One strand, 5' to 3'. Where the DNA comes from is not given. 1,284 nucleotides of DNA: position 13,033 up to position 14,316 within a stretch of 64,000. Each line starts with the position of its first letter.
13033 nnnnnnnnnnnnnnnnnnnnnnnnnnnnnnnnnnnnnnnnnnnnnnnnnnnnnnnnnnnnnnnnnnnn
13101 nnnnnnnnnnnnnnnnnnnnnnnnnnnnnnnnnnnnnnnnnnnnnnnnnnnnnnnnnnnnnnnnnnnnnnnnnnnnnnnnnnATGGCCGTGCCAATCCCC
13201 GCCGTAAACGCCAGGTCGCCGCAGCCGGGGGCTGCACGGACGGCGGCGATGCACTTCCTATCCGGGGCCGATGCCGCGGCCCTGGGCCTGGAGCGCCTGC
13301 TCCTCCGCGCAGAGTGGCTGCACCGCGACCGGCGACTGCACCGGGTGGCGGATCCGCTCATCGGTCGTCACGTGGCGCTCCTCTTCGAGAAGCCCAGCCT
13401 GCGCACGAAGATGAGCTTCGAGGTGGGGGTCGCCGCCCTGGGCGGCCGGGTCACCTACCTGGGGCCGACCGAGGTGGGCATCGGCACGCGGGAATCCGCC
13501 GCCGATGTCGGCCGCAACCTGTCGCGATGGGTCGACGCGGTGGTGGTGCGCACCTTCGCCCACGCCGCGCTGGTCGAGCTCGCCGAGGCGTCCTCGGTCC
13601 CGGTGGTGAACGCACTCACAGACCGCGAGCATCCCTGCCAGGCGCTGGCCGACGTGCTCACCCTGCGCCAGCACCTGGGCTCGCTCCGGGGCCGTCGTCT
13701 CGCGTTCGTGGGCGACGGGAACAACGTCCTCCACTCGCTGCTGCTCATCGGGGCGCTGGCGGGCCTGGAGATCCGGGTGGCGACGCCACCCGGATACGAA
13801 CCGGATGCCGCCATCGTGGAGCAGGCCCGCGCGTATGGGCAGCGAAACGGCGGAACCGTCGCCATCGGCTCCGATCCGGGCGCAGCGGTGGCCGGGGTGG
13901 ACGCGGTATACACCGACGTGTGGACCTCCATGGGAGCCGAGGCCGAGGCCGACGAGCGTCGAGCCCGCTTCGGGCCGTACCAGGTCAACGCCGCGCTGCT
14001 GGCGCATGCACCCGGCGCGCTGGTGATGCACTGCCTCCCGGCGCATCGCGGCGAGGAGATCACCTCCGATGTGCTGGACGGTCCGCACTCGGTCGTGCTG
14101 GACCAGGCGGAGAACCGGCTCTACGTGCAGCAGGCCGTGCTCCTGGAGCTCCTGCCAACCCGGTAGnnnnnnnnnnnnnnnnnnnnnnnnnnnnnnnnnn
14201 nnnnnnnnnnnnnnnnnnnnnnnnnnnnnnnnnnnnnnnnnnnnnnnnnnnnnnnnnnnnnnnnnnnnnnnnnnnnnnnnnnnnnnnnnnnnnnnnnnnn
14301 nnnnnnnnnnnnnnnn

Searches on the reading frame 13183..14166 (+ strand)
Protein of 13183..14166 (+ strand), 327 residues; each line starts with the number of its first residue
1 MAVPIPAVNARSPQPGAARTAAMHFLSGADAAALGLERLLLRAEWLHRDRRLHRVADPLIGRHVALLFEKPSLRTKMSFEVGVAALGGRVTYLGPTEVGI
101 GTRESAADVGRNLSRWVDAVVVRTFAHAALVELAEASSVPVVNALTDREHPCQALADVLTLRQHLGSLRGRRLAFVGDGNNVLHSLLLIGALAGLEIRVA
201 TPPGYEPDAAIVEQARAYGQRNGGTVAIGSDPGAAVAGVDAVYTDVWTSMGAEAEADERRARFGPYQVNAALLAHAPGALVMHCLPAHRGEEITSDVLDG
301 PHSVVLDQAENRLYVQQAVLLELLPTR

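Call 9: search_protein_families(library=pfam, proteins=[window:13183-14166:+])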
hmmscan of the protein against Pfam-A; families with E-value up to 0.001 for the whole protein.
window:13183-14166:+ (327 aa): 2 families
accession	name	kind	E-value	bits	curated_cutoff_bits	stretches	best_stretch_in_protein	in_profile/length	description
PF00185.30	OTCace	-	6.2e-54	182.7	29.4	1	170-321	2-155/157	Aspartate/ornithine carbamoyltransferase, Asp/Orn binding domain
PF02729.26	OTCace_N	-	4.8e-39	134.2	29.9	1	24-163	2-148/148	Aspartate/ornithine carbamoyltransferase, carbamoyl-P binding domain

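Call 50: find_homologous_proteins(query=window:13183-14163:+, max_evalue=1e-100)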
Query window:13183-14163:+ (327 aa): 584 proteins with E <= 1e-100 among 8000 candidates; the best 120 are listed.
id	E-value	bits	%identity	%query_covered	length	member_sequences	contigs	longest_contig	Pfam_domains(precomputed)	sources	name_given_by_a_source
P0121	4.6e-208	708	100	100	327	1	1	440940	PF00185.31,PF02729.27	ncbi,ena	-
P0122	1.7e-207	706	100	100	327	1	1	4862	PF00185.31,PF02729.27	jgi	jgi:ornithine carbamoyltransferase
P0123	1.9e-185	633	91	100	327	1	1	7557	PF00185.31,PF02729.27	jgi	jgi:ornithine carbamoyltransferase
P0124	1.0e-178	611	87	100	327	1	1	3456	PF00185.31,PF02729.27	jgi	jgi:ornithine carbamoyltransferase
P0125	1.8e-178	610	87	100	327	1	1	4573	PF00185.31,PF02729.27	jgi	jgi:ornithine carbamoyltransferase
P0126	1.0e-176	605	87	100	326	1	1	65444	PF00185.31,PF02729.27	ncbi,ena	-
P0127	1.4e-173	594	85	99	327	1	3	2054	PF00185.31,PF02729.27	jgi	jgi:ornithine carbamoyltransferase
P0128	6.1e-172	589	84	100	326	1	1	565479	PF00185.31,PF02729.27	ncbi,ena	-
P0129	3.4e-168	577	83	100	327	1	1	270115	PF00185.31,PF02729.27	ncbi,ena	-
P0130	6.9e-162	556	83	96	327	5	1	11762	PF00185.31,PF02729.27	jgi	jgi:ornithine carbamoyltransferase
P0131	1.0e-161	555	84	92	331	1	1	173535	PF00185.31,PF02729.27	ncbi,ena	-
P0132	2.3e-153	528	80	94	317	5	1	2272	PF00185.31,PF02729.27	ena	-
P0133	1.0e-138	480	72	95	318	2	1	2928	PF00185.31,PF02729.27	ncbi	-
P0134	5.9e-135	468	71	96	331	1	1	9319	PF00185.31,PF02729.27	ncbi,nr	ncbi:MAG TPA: ornithine carbamoyltransferase [Candidatus Limnocylindria bacterium]|nr:ornithine carb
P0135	2.4e-134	466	70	98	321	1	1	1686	PF00185.31,PF02729.27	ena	-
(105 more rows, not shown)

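Call 51: find_encoding_contigs(protein=P0123, flank=2500, max_places=3)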
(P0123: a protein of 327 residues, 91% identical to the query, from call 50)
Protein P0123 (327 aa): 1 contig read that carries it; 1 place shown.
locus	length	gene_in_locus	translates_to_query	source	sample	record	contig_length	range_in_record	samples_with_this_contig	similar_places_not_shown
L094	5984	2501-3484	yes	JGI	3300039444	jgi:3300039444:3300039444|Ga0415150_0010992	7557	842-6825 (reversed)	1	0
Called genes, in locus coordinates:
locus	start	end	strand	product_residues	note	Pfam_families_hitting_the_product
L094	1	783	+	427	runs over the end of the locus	PF00764:Arginosuc_synth, PF20979:Arginosuc_syn_C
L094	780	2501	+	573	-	PF00583:Acetyltransf_1, PF13508:Acetyltransf_7 (weak), PF00202:Aminotran_3, PF01212:Beta_elim_lyase (faint)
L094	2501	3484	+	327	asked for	PF02729:OTCace_N, PF00185:OTCace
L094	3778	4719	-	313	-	PF00657:Lipase_GDSL, PF13472:Lipase_GDSL_2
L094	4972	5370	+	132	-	-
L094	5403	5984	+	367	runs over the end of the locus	PF01855:POR_N, PF17147:PFOR_II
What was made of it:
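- The 293-nt spacer between convergent genes in L094 is long for a plain terminator (call 51).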

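Call 52: find_encoding_contigs(protein=P0124, flank=2500, max_places=3)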
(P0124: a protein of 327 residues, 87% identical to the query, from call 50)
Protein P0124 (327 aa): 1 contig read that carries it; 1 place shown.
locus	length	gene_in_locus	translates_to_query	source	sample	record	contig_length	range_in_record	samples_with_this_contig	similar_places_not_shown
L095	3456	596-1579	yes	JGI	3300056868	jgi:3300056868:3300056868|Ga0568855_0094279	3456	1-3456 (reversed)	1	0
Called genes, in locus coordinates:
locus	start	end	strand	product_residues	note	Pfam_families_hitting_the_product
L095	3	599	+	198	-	?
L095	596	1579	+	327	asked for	PF02729:OTCace_N, PF00185:OTCace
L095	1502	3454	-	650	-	?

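Call 53: find_encoding_contigs(protein=P0125, flank=2500, max_places=3)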
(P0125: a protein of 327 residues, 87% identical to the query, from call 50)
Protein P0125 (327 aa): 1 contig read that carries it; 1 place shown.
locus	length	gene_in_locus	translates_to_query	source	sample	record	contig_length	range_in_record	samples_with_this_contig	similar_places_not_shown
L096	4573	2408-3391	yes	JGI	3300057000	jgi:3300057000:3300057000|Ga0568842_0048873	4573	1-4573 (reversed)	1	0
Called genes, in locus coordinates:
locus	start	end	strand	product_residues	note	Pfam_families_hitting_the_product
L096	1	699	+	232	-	?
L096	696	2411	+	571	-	PF00583:Acetyltransf_1, PF13673:Acetyltransf_10 (weak), PF13508:Acetyltransf_7, PF00202:Aminotran_3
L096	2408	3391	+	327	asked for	PF02729:OTCace_N, PF00185:OTCace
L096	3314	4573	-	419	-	?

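Call 61: find_encoding_contigs(protein=P0131, flank=2000, max_places=2)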
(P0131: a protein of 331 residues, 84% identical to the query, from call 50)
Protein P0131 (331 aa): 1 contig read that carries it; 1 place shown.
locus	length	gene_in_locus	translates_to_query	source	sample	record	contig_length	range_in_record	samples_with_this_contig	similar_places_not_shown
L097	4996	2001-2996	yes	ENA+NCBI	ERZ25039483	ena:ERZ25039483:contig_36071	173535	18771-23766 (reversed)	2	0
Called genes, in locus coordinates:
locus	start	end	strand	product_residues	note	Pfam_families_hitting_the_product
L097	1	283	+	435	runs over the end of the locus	PF00764:Arginosuc_synth, PF20979:Arginosuc_syn_C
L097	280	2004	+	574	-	PF00583:Acetyltransf_1, PF13508:Acetyltransf_7 (weak), PF00202:Aminotran_3, PF01212:Beta_elim_lyase (faint)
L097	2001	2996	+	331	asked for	PF02729:OTCace_N, PF00185:OTCace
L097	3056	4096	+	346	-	PF01594:AI-2E_transport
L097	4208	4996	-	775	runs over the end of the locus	PF13522:GATase_6, PF13537:GATase_7, PF00733:Asn_synthase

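Call 62: find_encoding_contigs(protein=P0130, flank=2000, max_places=2)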
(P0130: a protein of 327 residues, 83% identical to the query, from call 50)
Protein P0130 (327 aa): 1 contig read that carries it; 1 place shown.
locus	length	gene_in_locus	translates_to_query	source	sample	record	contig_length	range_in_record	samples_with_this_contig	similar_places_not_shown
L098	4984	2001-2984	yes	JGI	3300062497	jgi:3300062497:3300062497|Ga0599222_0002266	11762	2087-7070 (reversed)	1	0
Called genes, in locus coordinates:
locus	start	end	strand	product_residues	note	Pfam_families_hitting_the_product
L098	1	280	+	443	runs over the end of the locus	PF00764:Arginosuc_synth, PF20979:Arginosuc_syn_C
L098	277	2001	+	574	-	PF00583:Acetyltransf_1, PF13508:Acetyltransf_7 (weak), PF00202:Aminotran_3, PF01212:Beta_elim_lyase (faint)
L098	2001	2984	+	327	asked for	PF02729:OTCace_N, PF00185:OTCace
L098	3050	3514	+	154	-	PF02142:MGS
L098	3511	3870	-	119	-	PF00581:Rhodanese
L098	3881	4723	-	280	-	PF02900:LigB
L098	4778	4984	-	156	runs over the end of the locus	PF13302:Acetyltransf_3 (weak), PF00583:Acetyltransf_1, PF13673:Acetyltransf_10, PF21926:FeeM (faint), PF13508:Acetyltransf_7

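Call 63: find_encoding_contigs(protein=P0127, flank=2000, max_places=4)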
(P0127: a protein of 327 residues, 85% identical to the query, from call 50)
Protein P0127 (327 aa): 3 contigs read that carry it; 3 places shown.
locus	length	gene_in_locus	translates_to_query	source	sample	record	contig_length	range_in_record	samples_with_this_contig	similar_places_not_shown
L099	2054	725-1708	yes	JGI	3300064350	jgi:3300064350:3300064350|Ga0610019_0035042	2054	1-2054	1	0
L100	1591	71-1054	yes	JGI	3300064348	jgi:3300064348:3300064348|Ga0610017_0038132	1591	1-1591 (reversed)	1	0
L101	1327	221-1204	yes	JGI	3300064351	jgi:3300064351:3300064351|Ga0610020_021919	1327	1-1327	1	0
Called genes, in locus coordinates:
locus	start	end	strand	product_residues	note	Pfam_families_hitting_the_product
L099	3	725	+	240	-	?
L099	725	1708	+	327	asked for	PF02729:OTCace_N, PF00185:OTCace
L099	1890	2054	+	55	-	?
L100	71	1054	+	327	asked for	PF02729:OTCace_N, PF00185:OTCace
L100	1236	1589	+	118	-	?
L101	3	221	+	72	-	?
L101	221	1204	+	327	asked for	PF02729:OTCace_N, PF00185:OTCace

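Call 79: find_homologous_proteins(query=L094:3781-4719:-, max_evalue=1e-40)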
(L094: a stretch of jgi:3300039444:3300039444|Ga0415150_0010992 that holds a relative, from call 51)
Query L094:3781-4719:- (313 aa): 257 proteins with E <= 1e-40 among 8000 candidates; the best 120 are listed.
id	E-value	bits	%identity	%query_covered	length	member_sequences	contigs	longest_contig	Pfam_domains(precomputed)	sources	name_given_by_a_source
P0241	7.8e-201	684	100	100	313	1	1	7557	PF13472.13,PF00657.29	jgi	jgi:lysophospholipase L1-like esterase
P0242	5.6e-156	537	91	87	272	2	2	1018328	PF13472.13,PF00657.29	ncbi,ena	-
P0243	3.0e-119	416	74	87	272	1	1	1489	PF13472.13,PF00657.29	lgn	-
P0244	6.1e-118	412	72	89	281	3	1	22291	PF13472.13,PF00657.29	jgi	jgi:lysophospholipase L1-like esterase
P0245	7.4e-114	398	71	87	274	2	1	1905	PF13472.13,PF00657.29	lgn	-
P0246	3.5e-105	370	69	81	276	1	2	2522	PF13472.13,PF00657.29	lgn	-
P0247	9.1e-105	368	66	87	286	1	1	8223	PF13472.13,PF00657.29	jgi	jgi:lysophospholipase L1-like esterase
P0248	1.8e-103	364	66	81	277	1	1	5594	PF13472.13,PF00657.29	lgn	-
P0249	2.9e-103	364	62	87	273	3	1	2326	PF13472.13,PF00657.29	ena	-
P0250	1.5e-101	358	66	87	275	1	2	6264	PF13472.13,PF00657.29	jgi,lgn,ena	-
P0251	4.4e-100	353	66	86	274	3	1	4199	PF13472.13,PF00657.29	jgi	jgi:lysophospholipase L1-like esterase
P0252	5.0e-100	353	62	87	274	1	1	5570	PF13472.13,PF00657.29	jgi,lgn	jgi:lysophospholipase L1-like esterase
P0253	7.0e-100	352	62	87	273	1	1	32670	PF13472.13,PF00657.29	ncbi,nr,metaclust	ncbi:MAG: hypothetical protein A2Z32_07405 [Chloroflexi bacterium RBG_16_69_14]|nr:MAG: hypothetical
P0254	4.4e-99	350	62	87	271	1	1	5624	PF13472.13,PF00657.29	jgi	jgi:GDSL-like Lipase/Acylhydrolase family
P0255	4.8e-99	350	62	87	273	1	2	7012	PF13472.13,PF00657.29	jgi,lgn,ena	jgi:lysophospholipase L1-like esterase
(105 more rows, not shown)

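Call 80: find_encoding_contigs(protein=P0242, flank=3000, max_places=3)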
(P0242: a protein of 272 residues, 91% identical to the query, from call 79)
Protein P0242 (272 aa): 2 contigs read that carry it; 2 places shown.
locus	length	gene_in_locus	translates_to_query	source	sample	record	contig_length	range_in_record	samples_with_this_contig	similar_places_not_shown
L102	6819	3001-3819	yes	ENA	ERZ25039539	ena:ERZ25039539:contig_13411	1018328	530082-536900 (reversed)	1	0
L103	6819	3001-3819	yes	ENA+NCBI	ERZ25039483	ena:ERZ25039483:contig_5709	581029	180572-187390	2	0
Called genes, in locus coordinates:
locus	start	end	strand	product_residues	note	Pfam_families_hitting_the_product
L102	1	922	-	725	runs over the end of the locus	PF14559:TPR_19 (faint), PF13424:TPR_12 (faint), PF00196:GerE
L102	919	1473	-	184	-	PF13191:AAA_16, PF25199:nSTAND_NTPase5 (faint), PF13401:AAA_22 (faint)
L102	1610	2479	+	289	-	PF00561:Abhydrolase_1, PF12146:Hydrolase_4, PF12697:Abhydrolase_6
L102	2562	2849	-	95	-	-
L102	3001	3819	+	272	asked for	PF00657:Lipase_GDSL, PF13472:Lipase_GDSL_2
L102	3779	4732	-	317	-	PF02729:OTCace_N, PF00185:OTCace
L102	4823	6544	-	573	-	PF00583:Acetyltransf_1, PF13673:Acetyltransf_10 (weak), PF13508:Acetyltransf_7, PF00202:Aminotran_3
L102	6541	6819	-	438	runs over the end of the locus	PF00764:Arginosuc_synth, PF20979:Arginosuc_syn_C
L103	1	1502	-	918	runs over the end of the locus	PF13191:AAA_16, PF14559:TPR_19 (faint), PF13424:TPR_12 (faint), PF00196:GerE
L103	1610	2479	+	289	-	PF00561:Abhydrolase_1, PF12146:Hydrolase_4, PF12697:Abhydrolase_6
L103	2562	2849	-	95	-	-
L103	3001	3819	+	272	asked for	PF00657:Lipase_GDSL, PF13472:Lipase_GDSL_2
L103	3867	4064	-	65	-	PF00185:OTCace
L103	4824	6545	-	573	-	PF00583:Acetyltransf_1, PF13673:Acetyltransf_10 (weak), PF13508:Acetyltransf_7, PF00202:Aminotran_3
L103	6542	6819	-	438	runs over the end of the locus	PF00764:Arginosuc_synth, PF20979:Arginosuc_syn_C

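Call 81: find_encoding_contigs(protein=P0244, flank=3000, max_places=2)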
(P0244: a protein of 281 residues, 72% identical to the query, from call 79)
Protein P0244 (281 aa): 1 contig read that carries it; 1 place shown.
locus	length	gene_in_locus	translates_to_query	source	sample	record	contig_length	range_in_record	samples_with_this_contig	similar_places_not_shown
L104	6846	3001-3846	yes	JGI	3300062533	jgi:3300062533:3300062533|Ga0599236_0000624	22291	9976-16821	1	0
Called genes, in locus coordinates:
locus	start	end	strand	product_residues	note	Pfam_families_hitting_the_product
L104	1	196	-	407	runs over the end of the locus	PF07602:DUF1565 (weak), PF13229:Beta_helix (weak), PF05048:NosD (weak), PF13229:Beta_helix (weak)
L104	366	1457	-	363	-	PF00266:Aminotran_5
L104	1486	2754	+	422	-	PF07690:MFS_1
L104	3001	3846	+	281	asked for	PF00657:Lipase_GDSL, PF13472:Lipase_GDSL_2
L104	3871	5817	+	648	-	PF00501:AMP-binding, PF23562:AMP-binding_C_3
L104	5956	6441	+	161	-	-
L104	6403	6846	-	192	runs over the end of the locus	PF01558:POR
